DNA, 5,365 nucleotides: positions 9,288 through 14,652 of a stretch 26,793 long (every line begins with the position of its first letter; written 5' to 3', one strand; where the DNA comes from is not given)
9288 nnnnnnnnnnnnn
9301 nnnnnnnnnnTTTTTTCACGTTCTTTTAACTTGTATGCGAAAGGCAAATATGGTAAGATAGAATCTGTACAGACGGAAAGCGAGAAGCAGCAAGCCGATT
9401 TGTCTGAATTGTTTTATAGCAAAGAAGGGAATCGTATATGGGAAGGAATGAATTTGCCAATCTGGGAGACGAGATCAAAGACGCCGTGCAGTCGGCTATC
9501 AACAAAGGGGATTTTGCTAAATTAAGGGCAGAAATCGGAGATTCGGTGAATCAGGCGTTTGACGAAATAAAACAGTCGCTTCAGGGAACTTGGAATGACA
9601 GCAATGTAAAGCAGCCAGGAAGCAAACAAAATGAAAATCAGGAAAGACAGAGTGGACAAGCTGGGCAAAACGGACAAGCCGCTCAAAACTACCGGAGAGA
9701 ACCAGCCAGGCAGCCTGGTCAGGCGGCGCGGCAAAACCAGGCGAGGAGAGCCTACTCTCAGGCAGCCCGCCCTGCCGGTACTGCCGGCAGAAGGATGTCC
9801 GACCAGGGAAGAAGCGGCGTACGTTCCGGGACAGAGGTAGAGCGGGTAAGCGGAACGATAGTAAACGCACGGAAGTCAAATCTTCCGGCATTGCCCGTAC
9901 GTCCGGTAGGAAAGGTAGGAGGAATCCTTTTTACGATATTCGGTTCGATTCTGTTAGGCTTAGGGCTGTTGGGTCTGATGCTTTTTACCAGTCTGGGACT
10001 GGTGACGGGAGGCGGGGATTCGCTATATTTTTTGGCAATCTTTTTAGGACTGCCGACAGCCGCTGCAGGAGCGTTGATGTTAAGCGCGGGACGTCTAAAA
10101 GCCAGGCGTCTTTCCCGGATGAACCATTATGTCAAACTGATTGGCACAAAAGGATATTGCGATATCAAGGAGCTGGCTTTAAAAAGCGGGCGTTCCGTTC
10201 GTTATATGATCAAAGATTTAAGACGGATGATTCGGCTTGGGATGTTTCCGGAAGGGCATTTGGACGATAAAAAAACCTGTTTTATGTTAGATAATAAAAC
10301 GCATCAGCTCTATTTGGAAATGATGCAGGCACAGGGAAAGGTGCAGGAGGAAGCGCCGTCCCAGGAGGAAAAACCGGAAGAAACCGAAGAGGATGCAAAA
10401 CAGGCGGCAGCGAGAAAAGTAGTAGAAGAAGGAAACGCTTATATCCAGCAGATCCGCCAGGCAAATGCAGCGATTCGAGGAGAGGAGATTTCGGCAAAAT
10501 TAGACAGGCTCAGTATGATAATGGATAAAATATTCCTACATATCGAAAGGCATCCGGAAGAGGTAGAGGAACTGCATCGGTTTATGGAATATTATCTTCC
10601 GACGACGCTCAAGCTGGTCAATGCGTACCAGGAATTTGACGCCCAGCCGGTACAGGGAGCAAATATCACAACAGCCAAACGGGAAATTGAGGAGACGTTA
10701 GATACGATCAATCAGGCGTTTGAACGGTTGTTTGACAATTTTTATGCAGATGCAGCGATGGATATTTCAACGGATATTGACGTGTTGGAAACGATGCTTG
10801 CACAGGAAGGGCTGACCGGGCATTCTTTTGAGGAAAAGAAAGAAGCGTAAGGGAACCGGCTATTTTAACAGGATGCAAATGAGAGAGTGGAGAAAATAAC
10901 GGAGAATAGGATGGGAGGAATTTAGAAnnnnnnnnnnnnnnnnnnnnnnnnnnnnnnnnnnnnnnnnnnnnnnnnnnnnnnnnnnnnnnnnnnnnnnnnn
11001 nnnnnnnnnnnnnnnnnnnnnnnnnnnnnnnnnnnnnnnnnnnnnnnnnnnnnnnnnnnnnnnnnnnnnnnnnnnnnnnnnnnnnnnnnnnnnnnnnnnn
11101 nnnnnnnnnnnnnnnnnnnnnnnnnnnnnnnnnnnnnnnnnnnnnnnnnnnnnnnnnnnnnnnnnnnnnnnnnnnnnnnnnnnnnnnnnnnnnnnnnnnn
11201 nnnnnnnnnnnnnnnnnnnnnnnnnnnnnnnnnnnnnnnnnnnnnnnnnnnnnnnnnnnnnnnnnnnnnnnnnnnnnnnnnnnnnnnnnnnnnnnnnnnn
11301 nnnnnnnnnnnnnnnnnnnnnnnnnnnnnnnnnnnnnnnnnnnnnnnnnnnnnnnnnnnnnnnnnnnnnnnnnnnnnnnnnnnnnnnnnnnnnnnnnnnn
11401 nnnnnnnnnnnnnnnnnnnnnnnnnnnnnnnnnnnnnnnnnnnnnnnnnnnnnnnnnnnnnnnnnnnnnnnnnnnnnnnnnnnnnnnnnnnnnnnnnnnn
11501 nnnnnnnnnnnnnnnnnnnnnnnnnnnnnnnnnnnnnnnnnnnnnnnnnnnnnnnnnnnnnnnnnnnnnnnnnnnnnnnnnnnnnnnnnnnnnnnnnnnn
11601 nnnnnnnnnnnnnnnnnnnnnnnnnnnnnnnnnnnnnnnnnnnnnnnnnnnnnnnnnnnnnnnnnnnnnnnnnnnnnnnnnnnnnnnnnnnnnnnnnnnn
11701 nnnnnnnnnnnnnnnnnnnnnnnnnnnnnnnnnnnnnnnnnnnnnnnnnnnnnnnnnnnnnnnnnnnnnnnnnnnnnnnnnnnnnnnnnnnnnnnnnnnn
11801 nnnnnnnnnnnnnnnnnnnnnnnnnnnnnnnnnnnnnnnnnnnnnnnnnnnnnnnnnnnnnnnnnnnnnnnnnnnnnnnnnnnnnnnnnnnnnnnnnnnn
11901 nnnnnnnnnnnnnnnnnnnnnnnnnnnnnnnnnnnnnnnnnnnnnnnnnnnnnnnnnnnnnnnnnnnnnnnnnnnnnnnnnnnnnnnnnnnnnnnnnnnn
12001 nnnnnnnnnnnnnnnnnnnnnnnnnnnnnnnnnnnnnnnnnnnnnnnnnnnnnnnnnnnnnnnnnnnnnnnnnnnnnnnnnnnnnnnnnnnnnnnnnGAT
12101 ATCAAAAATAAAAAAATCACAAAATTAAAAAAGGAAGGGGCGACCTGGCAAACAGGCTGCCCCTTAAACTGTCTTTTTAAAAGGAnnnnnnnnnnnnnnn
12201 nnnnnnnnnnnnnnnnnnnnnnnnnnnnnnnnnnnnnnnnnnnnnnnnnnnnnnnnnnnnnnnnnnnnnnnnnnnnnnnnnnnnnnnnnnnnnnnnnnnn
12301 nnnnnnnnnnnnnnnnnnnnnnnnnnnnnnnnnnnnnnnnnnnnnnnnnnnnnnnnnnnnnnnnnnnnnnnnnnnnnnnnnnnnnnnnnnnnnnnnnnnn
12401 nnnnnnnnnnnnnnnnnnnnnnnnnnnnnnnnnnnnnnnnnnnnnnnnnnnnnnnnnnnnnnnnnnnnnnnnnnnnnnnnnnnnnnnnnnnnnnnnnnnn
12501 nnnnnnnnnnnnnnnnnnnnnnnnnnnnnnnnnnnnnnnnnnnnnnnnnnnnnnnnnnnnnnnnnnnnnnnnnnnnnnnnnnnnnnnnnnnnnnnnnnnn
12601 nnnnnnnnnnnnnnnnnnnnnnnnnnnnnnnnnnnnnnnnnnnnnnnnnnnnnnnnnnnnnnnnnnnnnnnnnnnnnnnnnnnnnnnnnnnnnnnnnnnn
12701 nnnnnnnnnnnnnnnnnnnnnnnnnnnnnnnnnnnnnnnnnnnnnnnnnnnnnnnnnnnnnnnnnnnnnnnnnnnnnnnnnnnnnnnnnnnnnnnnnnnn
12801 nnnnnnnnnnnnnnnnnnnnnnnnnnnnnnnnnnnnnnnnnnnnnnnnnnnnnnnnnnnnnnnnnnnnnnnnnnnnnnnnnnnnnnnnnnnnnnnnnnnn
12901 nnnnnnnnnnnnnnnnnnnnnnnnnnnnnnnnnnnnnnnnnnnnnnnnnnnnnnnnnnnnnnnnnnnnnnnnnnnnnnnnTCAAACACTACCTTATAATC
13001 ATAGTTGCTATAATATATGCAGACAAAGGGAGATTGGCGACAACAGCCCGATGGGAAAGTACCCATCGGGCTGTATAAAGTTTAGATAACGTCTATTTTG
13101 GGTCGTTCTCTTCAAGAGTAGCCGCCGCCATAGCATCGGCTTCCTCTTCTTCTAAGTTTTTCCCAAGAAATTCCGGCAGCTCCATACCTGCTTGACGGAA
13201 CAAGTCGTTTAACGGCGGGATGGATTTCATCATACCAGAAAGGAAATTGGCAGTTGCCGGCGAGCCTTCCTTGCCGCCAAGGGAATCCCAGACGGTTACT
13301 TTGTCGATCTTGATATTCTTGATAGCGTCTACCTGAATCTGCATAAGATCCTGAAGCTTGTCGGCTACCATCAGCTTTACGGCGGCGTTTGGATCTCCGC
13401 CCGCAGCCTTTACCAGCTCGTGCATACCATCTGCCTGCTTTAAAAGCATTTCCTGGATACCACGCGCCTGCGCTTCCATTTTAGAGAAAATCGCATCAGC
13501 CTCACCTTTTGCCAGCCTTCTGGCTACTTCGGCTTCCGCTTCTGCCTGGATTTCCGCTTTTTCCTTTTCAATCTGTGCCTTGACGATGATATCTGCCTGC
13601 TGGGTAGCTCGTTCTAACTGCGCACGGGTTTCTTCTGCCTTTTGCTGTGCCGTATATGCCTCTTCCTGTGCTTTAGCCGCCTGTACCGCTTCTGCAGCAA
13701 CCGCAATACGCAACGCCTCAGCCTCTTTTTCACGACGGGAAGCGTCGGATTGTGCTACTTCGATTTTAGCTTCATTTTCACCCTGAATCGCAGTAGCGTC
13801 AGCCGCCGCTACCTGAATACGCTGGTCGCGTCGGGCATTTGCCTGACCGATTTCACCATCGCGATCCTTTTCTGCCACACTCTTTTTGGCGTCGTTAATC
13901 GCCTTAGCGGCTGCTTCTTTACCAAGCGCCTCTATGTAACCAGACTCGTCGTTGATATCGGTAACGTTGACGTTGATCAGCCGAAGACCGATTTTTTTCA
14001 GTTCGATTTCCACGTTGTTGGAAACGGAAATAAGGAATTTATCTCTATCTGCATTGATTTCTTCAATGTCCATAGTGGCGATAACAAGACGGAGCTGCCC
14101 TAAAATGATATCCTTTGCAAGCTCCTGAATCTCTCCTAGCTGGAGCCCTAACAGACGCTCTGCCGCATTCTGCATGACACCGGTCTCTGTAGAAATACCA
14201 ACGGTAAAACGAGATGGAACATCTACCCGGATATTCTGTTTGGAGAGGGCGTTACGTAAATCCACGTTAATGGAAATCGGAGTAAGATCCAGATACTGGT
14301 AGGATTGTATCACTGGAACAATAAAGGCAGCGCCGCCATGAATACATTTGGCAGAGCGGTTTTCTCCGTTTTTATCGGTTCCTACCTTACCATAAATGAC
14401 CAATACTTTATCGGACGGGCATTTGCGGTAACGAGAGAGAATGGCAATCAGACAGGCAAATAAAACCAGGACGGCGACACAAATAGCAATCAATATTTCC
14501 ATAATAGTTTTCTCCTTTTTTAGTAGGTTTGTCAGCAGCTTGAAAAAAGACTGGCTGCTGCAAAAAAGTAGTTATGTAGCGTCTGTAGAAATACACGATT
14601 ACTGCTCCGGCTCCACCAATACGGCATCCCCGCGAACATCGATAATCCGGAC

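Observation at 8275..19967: An 11.7-kb accessory gene block splits the normally contiguous rpoBC and str operons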

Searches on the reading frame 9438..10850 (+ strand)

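Call 5: search_protein_families(library=pfam, proteins=[window:9438-10850:+])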
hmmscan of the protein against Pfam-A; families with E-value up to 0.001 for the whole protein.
window:9438-10850:+ (470 aa): 1 family
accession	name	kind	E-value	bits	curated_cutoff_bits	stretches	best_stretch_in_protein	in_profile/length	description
PF10112.14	Halogen_Hydrol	-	7e-19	69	29.8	1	312-450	54-191/191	5-bromo-4-chloroindolyl phosphate hydrolysis protein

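Call 66: search_protein_families(library=ncbifam, proteins=[window:9438-10850:+])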
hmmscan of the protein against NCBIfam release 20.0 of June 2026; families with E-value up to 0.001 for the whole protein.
window:9438-10850:+ (470 aa): 0 families

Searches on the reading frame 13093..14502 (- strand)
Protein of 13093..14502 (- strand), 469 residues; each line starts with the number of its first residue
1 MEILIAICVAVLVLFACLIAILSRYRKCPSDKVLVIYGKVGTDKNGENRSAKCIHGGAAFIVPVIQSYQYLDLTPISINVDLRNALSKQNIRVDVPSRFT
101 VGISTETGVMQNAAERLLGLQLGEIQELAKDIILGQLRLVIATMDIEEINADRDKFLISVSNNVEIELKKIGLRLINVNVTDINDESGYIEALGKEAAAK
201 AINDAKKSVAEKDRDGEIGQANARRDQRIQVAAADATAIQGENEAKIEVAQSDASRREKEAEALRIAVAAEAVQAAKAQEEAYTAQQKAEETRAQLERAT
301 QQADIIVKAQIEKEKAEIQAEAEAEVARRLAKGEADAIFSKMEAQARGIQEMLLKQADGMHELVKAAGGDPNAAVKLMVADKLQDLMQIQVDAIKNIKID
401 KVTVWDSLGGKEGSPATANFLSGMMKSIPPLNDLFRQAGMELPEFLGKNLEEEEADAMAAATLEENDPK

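Call 5: search_protein_families(library=pfam, proteins=[window:13093-14502:-])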
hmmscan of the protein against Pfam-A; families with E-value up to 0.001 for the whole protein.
window:13093-14502:- (469 aa): 1 family
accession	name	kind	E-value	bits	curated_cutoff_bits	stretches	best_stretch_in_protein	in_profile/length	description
PF01145.31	Band_7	-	7.5e-26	91.7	23.6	1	31-213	6-175/176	SPFH domain / Band 7 family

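Call 66: search_protein_families(library=ncbifam, proteins=[window:13093-14502:-])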
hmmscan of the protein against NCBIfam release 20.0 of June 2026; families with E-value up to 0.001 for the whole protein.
window:13093-14502:- (469 aa): 1 family
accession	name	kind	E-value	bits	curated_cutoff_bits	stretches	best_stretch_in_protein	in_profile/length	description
NF058507.1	FlotScfldFlot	equivalog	3.3e-44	151.7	700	2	6-297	2-286/477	flotillin lipid rafts scaffold protein FloT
